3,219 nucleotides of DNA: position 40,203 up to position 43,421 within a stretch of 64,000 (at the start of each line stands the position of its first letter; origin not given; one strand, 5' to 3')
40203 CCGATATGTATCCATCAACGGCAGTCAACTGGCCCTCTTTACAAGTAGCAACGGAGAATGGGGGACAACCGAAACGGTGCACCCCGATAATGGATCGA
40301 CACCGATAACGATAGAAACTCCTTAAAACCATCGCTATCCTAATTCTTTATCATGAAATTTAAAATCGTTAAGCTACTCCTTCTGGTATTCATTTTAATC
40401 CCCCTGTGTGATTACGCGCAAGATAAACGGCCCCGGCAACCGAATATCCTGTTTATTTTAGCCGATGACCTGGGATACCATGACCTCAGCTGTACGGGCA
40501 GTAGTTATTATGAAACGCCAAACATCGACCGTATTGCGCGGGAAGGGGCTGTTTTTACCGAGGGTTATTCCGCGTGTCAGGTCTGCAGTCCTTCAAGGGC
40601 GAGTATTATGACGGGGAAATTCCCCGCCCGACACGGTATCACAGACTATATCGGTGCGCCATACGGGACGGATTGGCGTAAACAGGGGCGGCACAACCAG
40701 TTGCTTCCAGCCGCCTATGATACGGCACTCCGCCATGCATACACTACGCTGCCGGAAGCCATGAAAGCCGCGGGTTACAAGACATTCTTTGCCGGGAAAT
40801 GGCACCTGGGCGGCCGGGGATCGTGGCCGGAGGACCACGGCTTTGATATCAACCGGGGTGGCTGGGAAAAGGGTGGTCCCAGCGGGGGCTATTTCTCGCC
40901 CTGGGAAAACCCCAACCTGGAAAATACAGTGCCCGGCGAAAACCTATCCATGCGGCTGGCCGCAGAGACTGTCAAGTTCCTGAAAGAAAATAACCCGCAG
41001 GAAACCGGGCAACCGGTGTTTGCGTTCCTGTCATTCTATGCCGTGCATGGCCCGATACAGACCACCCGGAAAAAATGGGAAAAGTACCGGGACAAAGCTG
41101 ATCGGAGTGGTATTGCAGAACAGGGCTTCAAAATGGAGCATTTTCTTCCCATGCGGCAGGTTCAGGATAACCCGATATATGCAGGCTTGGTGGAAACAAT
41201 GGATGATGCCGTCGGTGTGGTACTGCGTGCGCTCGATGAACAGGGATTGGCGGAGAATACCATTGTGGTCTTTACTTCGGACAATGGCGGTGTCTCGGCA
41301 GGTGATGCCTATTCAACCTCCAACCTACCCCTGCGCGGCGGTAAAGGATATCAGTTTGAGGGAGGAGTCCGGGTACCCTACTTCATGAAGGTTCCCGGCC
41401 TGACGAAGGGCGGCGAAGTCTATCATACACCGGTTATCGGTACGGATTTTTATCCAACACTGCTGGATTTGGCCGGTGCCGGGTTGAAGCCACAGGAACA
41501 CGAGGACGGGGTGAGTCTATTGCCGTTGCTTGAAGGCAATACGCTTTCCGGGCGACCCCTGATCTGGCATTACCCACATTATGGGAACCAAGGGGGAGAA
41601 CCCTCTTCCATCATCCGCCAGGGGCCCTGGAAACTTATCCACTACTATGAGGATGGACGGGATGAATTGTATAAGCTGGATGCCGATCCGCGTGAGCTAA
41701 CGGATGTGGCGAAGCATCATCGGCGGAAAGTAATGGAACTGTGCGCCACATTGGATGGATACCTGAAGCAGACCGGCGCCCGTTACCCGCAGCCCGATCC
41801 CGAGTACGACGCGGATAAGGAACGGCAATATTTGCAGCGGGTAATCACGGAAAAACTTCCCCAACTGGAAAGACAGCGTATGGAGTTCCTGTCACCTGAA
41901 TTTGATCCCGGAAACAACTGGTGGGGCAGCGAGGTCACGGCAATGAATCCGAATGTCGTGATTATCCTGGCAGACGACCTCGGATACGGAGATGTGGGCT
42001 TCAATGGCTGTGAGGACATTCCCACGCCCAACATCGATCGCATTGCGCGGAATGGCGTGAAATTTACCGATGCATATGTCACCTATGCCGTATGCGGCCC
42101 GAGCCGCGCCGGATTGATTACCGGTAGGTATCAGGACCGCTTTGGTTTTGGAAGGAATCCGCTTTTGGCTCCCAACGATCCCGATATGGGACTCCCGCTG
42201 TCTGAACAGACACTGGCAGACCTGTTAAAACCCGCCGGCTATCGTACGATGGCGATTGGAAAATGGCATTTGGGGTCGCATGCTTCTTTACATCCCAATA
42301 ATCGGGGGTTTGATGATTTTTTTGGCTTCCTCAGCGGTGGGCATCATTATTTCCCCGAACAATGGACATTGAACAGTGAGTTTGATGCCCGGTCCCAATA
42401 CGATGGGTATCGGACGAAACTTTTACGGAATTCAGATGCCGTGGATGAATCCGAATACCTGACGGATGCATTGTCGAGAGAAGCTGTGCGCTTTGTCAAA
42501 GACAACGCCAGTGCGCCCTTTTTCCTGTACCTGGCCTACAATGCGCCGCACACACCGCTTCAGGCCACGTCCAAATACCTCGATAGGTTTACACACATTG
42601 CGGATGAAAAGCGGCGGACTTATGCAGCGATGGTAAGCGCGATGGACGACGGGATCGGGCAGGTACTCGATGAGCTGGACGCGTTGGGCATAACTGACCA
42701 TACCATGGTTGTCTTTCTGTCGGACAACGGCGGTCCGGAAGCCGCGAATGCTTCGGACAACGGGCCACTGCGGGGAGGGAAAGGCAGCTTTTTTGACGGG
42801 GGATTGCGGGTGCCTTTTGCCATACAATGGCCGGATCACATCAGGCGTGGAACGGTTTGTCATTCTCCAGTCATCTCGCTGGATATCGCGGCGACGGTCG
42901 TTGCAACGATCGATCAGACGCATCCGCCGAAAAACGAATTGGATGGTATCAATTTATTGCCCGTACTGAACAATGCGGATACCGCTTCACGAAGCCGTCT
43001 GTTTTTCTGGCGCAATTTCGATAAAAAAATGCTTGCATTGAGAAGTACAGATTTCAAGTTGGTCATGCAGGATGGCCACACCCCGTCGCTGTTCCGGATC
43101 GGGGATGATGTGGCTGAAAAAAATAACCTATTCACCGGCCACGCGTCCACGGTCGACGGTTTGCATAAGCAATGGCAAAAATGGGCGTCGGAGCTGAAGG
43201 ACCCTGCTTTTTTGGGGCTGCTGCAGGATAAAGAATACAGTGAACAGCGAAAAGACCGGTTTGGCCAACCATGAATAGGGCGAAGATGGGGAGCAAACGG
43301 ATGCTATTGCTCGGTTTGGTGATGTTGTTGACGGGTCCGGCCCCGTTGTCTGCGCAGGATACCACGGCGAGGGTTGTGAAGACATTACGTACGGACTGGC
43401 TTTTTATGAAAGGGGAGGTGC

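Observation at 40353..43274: Natural fusion of two complete sulfatase domains in one 973-aa protein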

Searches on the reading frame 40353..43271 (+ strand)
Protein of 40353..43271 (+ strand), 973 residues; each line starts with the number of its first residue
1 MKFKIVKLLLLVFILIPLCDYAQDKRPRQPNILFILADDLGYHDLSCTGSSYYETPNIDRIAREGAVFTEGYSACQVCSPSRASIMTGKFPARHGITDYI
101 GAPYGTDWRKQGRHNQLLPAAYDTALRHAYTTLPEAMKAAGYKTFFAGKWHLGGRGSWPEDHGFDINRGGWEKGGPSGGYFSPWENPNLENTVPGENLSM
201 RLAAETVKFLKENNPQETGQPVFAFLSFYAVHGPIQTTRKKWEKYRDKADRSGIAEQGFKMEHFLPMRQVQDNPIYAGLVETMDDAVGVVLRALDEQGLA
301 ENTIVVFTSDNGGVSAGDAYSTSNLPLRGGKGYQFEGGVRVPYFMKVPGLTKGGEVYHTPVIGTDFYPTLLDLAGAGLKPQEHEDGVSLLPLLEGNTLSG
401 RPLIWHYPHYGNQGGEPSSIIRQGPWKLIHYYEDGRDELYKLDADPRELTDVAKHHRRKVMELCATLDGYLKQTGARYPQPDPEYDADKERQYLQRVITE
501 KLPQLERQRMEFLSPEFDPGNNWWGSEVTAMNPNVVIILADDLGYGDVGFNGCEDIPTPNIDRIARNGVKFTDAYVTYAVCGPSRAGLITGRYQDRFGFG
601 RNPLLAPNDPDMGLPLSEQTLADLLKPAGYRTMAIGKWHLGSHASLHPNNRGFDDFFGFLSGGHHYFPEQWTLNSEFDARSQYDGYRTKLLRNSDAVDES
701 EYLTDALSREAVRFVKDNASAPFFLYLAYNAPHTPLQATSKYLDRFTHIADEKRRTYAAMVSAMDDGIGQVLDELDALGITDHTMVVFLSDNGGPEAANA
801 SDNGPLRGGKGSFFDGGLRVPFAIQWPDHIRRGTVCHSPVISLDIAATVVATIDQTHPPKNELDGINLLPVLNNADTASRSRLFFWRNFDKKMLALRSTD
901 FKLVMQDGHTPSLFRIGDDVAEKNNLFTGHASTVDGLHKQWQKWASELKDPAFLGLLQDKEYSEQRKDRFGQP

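Call 3: search_protein_families(library=pfam, proteins=[window:40353-43271:+], max_evalue=0.01)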
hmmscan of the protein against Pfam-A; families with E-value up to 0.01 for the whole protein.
window:40353-43271:+ (973 aa): 5 families
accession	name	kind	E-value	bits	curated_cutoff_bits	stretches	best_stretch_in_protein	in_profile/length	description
PF00884.28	Sulfatase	-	4.3e-118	394.4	25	2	533-851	1-297/301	Sulfatase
PF16347.10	SGSH_C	-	4.8e-26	92.2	29.3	2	332-459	9-138/154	N-sulphoglucosamine sulphohydrolase, C-terminal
PF01663.27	Phosphodiest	-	1.4e-14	55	23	2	54-315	19-223/342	Type I phosphodiesterase / nucleotide pyrophosphatase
PF07394.17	DUF1501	-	2.5e-05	24.1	27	0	757-793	264-300/390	Protein of unknown function (DUF1501)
PF02995.22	DUF229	-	2.5e-05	23.6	25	0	278-312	308-342/496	Protein of unknown function (DUF229)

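Call 5: find_homologous_proteins(query=window:40353-43271:+, max_evalue=1e-20)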
Query window:40353-43271:+ (973 aa): 5424 proteins with E <= 1e-20 among 8000 candidates; the best 120 are listed.
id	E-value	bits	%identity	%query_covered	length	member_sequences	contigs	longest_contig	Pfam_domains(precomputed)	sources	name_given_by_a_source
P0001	0.0e+0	2283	98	100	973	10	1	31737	PF02995.23,PF01663.28,PF16347.11,PF00884.29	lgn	-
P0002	0.0e+0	1904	83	99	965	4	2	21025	PF02995.23,PF01663.28,PF16347.11,PF00884.29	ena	-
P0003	0.0e+0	1857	79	100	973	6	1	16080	PF14707.12,PF02995.23,PF01663.28,PF16347.11,PF00884.29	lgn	-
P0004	0.0e+0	1849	79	100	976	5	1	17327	PF01663.28,PF16347.11,PF00884.29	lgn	-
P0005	5.3e-288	976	53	85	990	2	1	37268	PF02995.23,PF01663.28,PF16347.11,PF00884.29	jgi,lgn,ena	-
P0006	7.8e-270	916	72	55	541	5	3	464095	PF01663.28,PF16347.11,PF00884.29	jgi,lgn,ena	-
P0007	2.6e-262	891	74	51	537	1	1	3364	PF01663.28,PF16347.11,PF00884.29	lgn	-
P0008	2.2e-260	885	72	53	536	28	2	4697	PF01663.28,PF16347.11,PF00884.29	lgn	-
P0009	8.2e-259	880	71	53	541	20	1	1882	PF01663.28,PF16347.11,PF00884.29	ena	-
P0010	1.8e-258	879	71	54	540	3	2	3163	PF01663.28,PF16347.11,PF00884.29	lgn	-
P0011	3.8e-258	877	71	53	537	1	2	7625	PF01663.28,PF16347.11,PF00884.29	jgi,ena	-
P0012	1.3e-257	876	70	54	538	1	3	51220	PF01663.28,PF16347.11,PF00884.29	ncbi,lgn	ncbi:MAG: sulfatase [Prolixibacteraceae bacterium]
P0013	7.2e-257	873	73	52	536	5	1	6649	PF01663.28,PF16347.11,PF00884.29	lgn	-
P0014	3.9e-256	871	69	54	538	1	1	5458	PF01663.28,PF16347.11,PF00884.29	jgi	jgi:arylsulfatase A-like enzyme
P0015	4.0e-256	871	70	54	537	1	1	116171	PF01663.28,PF16347.11,PF00884.29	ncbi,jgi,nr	ncbi:MAG: sulfatase [Prolixibacteraceae bacterium]|jgi:arylsulfatase A-like enzyme|nr:sulfatase [Pro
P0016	1.8e-255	869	69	54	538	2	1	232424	PF01663.28,PF16347.11,PF00884.29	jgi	jgi:arylsulfatase A-like enzyme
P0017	3.9e-255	868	70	54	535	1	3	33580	PF01663.28,PF16347.11,PF00884.29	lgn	-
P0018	7.4e-255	867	72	52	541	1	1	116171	PF01663.28,PF16347.11,PF00884.29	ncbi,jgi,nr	ncbi:MAG: sulfatase [Prolixibacteraceae bacterium]|jgi:arylsulfatase A-like enzyme|nr:sulfatase [Pro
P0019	1.2e-254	866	71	53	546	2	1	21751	PF01663.28,PF16347.11,PF00884.29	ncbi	ncbi:MAG TPA: sulfatase [Anseongella sp.]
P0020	4.5e-254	864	69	54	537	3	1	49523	PF01663.28,PF16347.11,PF00884.29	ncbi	-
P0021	6.1e-253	860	70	54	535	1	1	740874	PF01663.28,PF16347.11,PF00884.29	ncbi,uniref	ncbi:sulfatase [Parapedobacter sp. DT-150]|uniref:sulfatase n=1 Tax=Parapedobacter sp. DT-150 TaxID=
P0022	9.7e-253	860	68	54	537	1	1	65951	PF01663.28,PF16347.11,PF00884.29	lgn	-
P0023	3.2e-252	858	68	54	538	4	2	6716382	PF01663.28,PF16347.11,PF00884.29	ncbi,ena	-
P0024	4.9e-252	857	70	52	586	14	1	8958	PF01663.28,PF16347.11,PF00884.29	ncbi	-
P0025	3.1e-251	855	72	51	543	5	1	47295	PF01663.28,PF16347.11,PF00884.29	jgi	-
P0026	3.2e-251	855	69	54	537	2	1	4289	PF01663.28,PF16347.11,PF00884.29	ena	-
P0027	2.0e-250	852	68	54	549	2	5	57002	PF01663.28,PF16347.11,PF00884.29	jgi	jgi:arylsulfatase A-like enzyme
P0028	1.2e-249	849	68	52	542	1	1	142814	PF01663.28,PF16347.11,PF00884.29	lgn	-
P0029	1.7e-249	849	69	54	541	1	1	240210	PF01663.28,PF16347.11,PF00884.29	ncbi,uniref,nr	ncbi:sulfatase [Maribellus maritimus]|uniref:sulfatase n=1 Tax=Maribellus maritimus TaxID=2870838 Re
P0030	1.9e-249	849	67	54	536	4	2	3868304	PF01663.28,PF16347.11,PF00884.29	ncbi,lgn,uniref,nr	ncbi:sulfatase [Maribacter sp. HTCC2170]|uniref:sulfatase n=1 Tax=Maribacter sp. (strain HTCC2170 / 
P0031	7.5e-249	847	71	51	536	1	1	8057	PF01663.28,PF16347.11,PF00884.29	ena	-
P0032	1.6e-248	846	68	54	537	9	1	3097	PF01663.28,PF16347.11,PF00884.29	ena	-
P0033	5.4e-248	844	70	51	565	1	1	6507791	PF01663.28,PF16347.11,PF00884.29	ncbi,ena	-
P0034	8.0e-248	843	68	53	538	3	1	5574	PF01663.28,PF16347.11,PF00884.29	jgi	jgi:arylsulfatase A-like enzyme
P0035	7.7e-247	840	68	54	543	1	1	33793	PF01663.28,PF16347.11,PF00884.29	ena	-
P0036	2.0e-246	839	67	54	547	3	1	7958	PF01663.28,PF16347.11,PF00884.29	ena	-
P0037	2.6e-244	832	68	53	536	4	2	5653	PF01663.28,PF16347.11,PF00884.29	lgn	-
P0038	7.3e-244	830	67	54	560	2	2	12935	PF01663.28,PF16347.11,PF00884.29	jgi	jgi:arylsulfatase A-like enzyme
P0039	7.6e-244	830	67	54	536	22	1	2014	PF01663.28,PF16347.11,PF00884.29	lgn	-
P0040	7.7e-244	830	66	54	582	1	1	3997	PF01663.28,PF16347.11,PF00884.29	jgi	jgi:arylsulfatase A-like enzyme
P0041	1.1e-243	830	66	54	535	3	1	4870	PF01663.28,PF16347.11,PF00884.29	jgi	jgi:arylsulfatase A-like enzyme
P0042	1.4e-242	826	67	54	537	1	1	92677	PF01663.28,PF16347.11,PF00884.29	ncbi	ncbi:sulfatase [Bacteroidota bacterium]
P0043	2.9e-242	825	67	53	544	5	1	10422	PF01663.28,PF16347.11,PF00884.29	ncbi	-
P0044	3.1e-242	825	66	54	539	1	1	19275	PF01663.28,PF16347.11,PF00884.29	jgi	-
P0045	3.3e-242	825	68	52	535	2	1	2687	PF01663.28,PF16347.11,PF00884.29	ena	-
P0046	5.0e-242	824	65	54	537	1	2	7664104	PF01663.28,PF16347.11,PF00884.29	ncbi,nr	ncbi:sulfatase [Flammeovirgaceae bacterium SG7u.111]|nr:sulfatase [Flammeovirgaceae bacterium SG7u.1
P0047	6.3e-242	824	67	53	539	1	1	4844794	PF01663.28,PF16347.11,PF00884.29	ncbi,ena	-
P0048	9.1e-242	823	65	54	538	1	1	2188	PF01663.28,PF16347.11,PF00884.29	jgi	jgi:arylsulfatase A-like enzyme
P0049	9.6e-242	823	67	53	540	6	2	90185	PF01663.28,PF16347.11,PF00884.29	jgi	jgi:arylsulfatase A-like enzyme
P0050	1.3e-241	823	67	52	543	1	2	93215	PF01663.28,PF16347.11,PF00884.29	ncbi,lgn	-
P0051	3.2e-241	821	66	54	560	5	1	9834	PF01663.28,PF16347.11,PF00884.29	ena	-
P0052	4.7e-241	821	66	54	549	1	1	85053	PF01663.28,PF16347.11,PF00884.29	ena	-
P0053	4.8e-241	821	66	54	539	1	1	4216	PF01663.28,PF16347.11,PF00884.29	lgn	-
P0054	5.5e-241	821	65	54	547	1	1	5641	PF01663.28,PF16347.11,PF00884.29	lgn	-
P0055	9.3e-241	820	65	54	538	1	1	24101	PF01663.28,PF16347.11,PF00884.29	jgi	jgi:arylsulfatase A-like enzyme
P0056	1.1e-240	820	66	54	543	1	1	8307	PF01663.28,PF16347.11,PF00884.29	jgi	jgi:arylsulfatase A-like enzyme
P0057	1.5e-240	819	65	54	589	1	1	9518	PF01663.28,PF16347.11,PF00884.29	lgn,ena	-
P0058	4.2e-240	818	66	54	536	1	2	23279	PF01663.28,PF16347.11,PF00884.29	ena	-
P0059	1.6e-239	816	67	54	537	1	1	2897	PF01663.28,PF16347.11,PF00884.29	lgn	-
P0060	1.6e-239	816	66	54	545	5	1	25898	PF01663.28,PF16347.11,PF00884.29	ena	-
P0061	2.2e-239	815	64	54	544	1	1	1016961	PF01663.28,PF16347.11,PF00884.29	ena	-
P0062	2.7e-239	815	65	54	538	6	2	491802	PF01663.28,PF16347.11,PF00884.29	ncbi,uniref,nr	ncbi:sulfatase [Zobellia galactanivorans]|uniref:sulfatase n=1 Tax=Zobellia TaxID=112040 RepID=UPI00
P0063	3.4e-239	815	66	54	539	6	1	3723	PF01663.28,PF16347.11,PF00884.29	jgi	jgi:arylsulfatase A-like enzyme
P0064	4.5e-239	814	67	53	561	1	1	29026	PF01663.28,PF16347.11,PF00884.29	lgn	-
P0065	4.6e-239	814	67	53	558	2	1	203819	PF01663.28,PF16347.11,PF00884.29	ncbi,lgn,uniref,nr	ncbi:arylsulfatase A-like enzyme [Algoriphagus chordae]|uniref:Arylsulfatase A-like enzyme n=2 Tax=A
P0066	5.4e-239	814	67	54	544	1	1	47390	PF01663.28,PF16347.11,PF00884.29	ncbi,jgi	-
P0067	1.4e-238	813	66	54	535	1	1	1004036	PF01663.28,PF16347.11,PF00884.29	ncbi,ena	-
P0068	2.6e-238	812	65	54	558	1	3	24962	PF01663.28,PF16347.11,PF00884.29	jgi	-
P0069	2.8e-238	812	64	54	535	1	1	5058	PF01663.28,PF16347.11,PF00884.29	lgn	-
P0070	4.4e-238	811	66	54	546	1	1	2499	PF01663.28,PF16347.11,PF00884.29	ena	-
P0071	5.5e-238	811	65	54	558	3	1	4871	PF01663.28,PF16347.11,PF00884.29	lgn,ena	-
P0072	5.6e-238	811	67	52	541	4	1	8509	PF01663.28,PF16347.11,PF00884.29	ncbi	ncbi:MAG: sulfatase [Bacteroidota bacterium]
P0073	1.1e-237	810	65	54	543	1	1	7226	PF01663.28,PF16347.11,PF00884.29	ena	-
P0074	1.5e-237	809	66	54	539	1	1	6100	PF01663.28,PF16347.11,PF00884.29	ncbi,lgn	-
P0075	2.0e-237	809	65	54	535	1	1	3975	PF01663.28,PF16347.11,PF00884.29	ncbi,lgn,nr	ncbi:MAG: sulfatase [Cyclobacteriaceae bacterium]|nr:sulfatase [Cyclobacteriaceae bacterium]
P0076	3.8e-237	808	65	53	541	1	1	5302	PF01663.28,PF16347.11,PF00884.29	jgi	jgi:arylsulfatase A-like enzyme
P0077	4.1e-237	808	67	52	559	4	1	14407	PF01663.28,PF16347.11,PF00884.29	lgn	-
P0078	1.1e-236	806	65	54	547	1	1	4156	PF01663.28,PF16347.11,PF00884.29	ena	-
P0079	2.1e-236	806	66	54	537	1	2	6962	PF01663.28,PF16347.11,PF00884.29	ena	-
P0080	2.2e-236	805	65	54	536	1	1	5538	PF01663.28,PF16347.11,PF00884.29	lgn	-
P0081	3.4e-236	805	66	52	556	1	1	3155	PF01663.28,PF16347.11,PF00884.29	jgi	jgi:arylsulfatase A-like enzyme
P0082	5.5e-236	804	65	54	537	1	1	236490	PF01663.28,PF16347.11,PF00884.29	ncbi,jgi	jgi:arylsulfatase A-like enzyme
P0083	2.0e-235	802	67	51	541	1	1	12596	PF16347.11,PF00884.29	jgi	jgi:arylsulfatase A-like enzyme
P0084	2.2e-235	802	65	54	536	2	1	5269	PF01663.28,PF16347.11,PF00884.29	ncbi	-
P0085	2.3e-235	802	66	54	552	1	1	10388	PF01663.28,PF16347.11,PF00884.29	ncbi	-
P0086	2.3e-235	802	66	53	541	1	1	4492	PF01663.28,PF16347.11,PF00884.29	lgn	-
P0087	2.7e-235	802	65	54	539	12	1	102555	PF01663.28,PF16347.11,PF00884.29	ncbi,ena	-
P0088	8.9e-235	800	65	54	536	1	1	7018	PF01663.28,PF16347.11,PF00884.29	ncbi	-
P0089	9.7e-235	800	65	54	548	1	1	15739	PF01663.28,PF16347.11,PF00884.29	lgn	-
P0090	2.1e-234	799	66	53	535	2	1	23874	PF01663.28,PF16347.11,PF00884.29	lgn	-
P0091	2.1e-234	799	66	52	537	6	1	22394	PF01663.28,PF16347.11,PF00884.29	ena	-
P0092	3.7e-234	798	65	54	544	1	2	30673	PF01663.28,PF16347.11,PF00884.29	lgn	-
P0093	4.0e-234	798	64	54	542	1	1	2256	PF01663.28,PF16347.11,PF00884.29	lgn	-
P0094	2.3e-233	795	65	53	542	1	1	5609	PF01663.28,PF16347.11,PF00884.29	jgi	jgi:arylsulfatase A-like enzyme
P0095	2.7e-233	795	66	54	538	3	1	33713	PF01663.28,PF16347.11,PF00884.29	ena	-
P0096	6.8e-233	794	66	53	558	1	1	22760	PF01663.28,PF16347.11,PF00884.29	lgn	-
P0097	8.1e-233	794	65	54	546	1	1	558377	PF01663.28,PF16347.11,PF00884.29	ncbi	-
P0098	4.6e-232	791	66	54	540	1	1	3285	PF01663.28,PF16347.11,PF00884.29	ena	-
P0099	1.0e-231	790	64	54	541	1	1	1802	PF01663.28,PF16347.11,PF00884.29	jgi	-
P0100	1.4e-229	783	64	54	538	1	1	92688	PF01663.28,PF16347.11,PF00884.29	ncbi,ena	-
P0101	9.5e-229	780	63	54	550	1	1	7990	PF01663.28,PF16347.11,PF00884.29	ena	-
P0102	1.9e-228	779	64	54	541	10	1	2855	PF01663.28,PF16347.11,PF00884.29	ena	-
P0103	2.3e-228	779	65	54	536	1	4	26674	PF01663.28,PF16347.11,PF00884.29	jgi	jgi:arylsulfatase A-like enzyme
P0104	1.3e-227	776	63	55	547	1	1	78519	PF01663.28,PF16347.11,PF00884.29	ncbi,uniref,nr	ncbi:sulfatase [Cellulophaga sp. F20128]|uniref:sulfatase n=1 Tax=Cellulophaga sp. F20128 TaxID=2926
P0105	2.1e-227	776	65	53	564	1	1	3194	PF01663.28,PF16347.11,PF00884.29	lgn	-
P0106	5.6e-227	774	63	54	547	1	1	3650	PF01663.28,PF16347.11,PF00884.29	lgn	-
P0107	6.0e-227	774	65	53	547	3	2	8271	PF01663.28,PF16347.11,PF00884.29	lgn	-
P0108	1.3e-226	773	65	52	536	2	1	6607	PF01663.28,PF16347.11,PF00884.29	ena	-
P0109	3.5e-225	768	64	53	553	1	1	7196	PF01663.28,PF16347.11,PF00884.29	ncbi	-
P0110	6.0e-225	768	61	55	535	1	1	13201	PF01663.28,PF16347.11,PF00884.29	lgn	-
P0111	7.4e-225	767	67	52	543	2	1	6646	PF01663.28,PF16347.11,PF00884.29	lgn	-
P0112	3.0e-224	765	63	54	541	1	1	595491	PF01663.28,PF16347.11,PF00884.29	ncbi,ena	-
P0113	5.2e-224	764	63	54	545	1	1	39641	PF01663.28,PF16347.11,PF00884.29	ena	-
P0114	8.8e-224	764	63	52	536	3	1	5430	PF01663.28,PF16347.11,PF00884.29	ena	-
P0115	2.7e-223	762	64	52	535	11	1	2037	PF01663.28,PF16347.11,PF00884.29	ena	-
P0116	3.8e-223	762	63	54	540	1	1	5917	PF01663.28,PF16347.11,PF00884.29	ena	-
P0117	7.5e-223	761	61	55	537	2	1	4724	PF01663.28,PF16347.11,PF00884.29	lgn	-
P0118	1.1e-222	760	62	54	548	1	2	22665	PF01663.28,PF16347.11,PF00884.29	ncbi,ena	-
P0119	1.1e-222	760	61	54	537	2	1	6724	PF01663.28,PF16347.11,PF00884.29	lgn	-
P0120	2.4e-221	756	62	54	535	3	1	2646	PF01663.28,PF16347.11,PF00884.29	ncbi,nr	ncbi:MAG: sulfatase [Mameliella sp.]|nr:sulfatase [Phaeodactylibacter sp.]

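Call 6: search_protein_families(library=ncbifam, proteins=[window:40353-43271:+], max_evalue=0.001)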
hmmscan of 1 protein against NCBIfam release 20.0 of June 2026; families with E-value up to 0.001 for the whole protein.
window:40353-43271:+ (973 aa): 8 families
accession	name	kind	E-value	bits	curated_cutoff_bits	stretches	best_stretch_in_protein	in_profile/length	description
NF010322.0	PRK13759.1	equivalog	5.1e-87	292.4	481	4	204-459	187-443/486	arylsulfatase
TIGR03417.1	chol_sulfatase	equivalog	1.2e-74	252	433.45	4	274-458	253-425/500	choline-sulfatase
NF045661.1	HdlasePehA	equivalog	7.3e-58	196.4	900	4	753-958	280-475/506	phosphoric/sulfuric ester hydrolase PehA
NF052527.1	Mn_arylsulf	exception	5.5e-45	154.2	850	3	204-473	185-454/479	manganese-dependent arylsulfatase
NF053595.1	LptchSynLtaSGpos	equivalog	3.5e-10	39.1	970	1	281-377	435-529/626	lipoteichoic acid synthase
NF038282.1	LapC_YejM_PbgA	exception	8.6e-07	27.6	825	0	716-829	384-478/584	LPS biosynthesis-modulating metalloenzyme YejM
NF051873.1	AlkPhosPhoY32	equivalog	3e-05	22.7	1000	0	57-97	46-88/539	alkaline phosphatase PhoY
NF038075.1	fam_STM4013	hypoth_equivalog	0.00013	21.5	250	0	711-793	160-233/261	STM4013/SEN3800 family hydrolase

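Call 20: find_encoding_contigs(protein=window:40353-43271:+, flank=10000, max_places=5)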
Protein window:40353-43271:+ (973 aa): no gene with exactly this product is on record in the collection.
